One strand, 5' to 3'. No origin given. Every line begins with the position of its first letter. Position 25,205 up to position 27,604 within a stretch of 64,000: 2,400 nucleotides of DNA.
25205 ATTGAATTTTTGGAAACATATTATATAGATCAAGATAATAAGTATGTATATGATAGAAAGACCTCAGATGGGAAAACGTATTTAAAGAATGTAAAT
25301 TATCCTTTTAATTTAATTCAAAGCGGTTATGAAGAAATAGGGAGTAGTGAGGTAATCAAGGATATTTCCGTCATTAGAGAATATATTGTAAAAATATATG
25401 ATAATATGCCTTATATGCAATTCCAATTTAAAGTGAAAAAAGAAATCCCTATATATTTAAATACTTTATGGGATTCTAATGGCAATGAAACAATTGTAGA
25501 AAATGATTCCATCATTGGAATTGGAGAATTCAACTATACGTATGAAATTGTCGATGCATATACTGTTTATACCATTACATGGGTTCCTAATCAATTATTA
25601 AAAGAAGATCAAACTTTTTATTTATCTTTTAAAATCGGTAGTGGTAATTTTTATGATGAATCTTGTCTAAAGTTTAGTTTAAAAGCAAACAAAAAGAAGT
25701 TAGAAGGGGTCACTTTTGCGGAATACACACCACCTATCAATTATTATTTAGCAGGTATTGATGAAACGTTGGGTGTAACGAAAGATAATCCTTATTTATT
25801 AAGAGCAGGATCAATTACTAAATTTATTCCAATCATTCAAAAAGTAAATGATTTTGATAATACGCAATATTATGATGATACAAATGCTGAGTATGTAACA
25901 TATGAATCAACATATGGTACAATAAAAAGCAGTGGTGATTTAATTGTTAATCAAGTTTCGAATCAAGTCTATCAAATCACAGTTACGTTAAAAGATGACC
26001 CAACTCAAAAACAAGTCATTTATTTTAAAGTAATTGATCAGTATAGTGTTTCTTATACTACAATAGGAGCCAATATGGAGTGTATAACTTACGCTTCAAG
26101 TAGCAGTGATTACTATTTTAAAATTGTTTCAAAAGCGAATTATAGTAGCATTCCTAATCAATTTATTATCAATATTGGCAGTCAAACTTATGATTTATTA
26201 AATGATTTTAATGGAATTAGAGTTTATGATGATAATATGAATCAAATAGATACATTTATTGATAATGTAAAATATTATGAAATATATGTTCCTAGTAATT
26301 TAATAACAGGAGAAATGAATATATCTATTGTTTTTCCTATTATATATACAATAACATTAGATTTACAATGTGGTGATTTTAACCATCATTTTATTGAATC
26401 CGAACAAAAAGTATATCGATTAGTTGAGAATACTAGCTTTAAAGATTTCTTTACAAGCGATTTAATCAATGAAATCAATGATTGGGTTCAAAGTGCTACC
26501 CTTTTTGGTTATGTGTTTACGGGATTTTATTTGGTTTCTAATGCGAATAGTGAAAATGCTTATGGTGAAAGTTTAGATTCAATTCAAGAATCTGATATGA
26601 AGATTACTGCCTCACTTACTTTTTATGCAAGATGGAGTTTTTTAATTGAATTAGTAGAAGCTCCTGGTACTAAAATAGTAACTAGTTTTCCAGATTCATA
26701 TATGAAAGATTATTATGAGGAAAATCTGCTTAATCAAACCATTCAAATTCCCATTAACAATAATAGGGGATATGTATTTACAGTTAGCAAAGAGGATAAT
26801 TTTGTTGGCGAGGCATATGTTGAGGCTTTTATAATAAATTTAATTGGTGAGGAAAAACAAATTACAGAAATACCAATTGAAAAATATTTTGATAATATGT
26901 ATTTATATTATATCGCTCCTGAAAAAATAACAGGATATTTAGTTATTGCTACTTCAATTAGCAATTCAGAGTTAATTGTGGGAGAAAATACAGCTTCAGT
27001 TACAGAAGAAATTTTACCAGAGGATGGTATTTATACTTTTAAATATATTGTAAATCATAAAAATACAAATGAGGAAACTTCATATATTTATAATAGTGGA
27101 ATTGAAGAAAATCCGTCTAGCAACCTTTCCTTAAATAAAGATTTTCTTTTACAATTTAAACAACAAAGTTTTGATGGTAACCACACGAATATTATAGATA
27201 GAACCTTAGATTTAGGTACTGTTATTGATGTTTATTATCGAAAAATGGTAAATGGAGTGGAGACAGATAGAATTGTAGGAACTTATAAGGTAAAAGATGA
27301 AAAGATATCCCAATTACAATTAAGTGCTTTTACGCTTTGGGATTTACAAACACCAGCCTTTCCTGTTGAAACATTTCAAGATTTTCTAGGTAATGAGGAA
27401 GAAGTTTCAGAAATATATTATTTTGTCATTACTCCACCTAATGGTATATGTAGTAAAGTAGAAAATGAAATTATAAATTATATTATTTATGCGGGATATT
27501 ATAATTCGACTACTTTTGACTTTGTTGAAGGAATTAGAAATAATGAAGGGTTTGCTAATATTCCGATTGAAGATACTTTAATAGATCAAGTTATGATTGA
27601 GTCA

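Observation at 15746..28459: Dual-SipW locus: two S26B signal peptidases, a family of TasA-like paralogs with a shared signal motif, and a 2234-aa GLUG adhesin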

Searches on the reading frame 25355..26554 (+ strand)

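Call 37: search_protein_families(library=pfam, proteins=[window:25355-26554:+], max_evalue=10)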
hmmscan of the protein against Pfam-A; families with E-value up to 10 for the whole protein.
window:25355-26554:+ (400 aa): 1 family
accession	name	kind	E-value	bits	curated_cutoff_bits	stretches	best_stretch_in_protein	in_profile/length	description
PF22821.2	ZP1_ZP4_Ig-like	-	0.16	12.9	28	1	21-55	6-39/94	Zona pellucida sperm-binding proteins 1/4, Ig-like domain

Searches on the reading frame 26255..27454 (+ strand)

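Call 37: search_protein_families(library=pfam, proteins=[window:26255-27454:+], max_evalue=10)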
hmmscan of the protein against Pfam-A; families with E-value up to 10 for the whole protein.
window:26255-27454:+ (400 aa): 1 family
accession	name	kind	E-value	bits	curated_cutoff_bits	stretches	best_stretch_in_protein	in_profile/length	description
PF00615.24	RGS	-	0.38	11.6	23.9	1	42-70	85-113/117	Regulator of G protein signaling domain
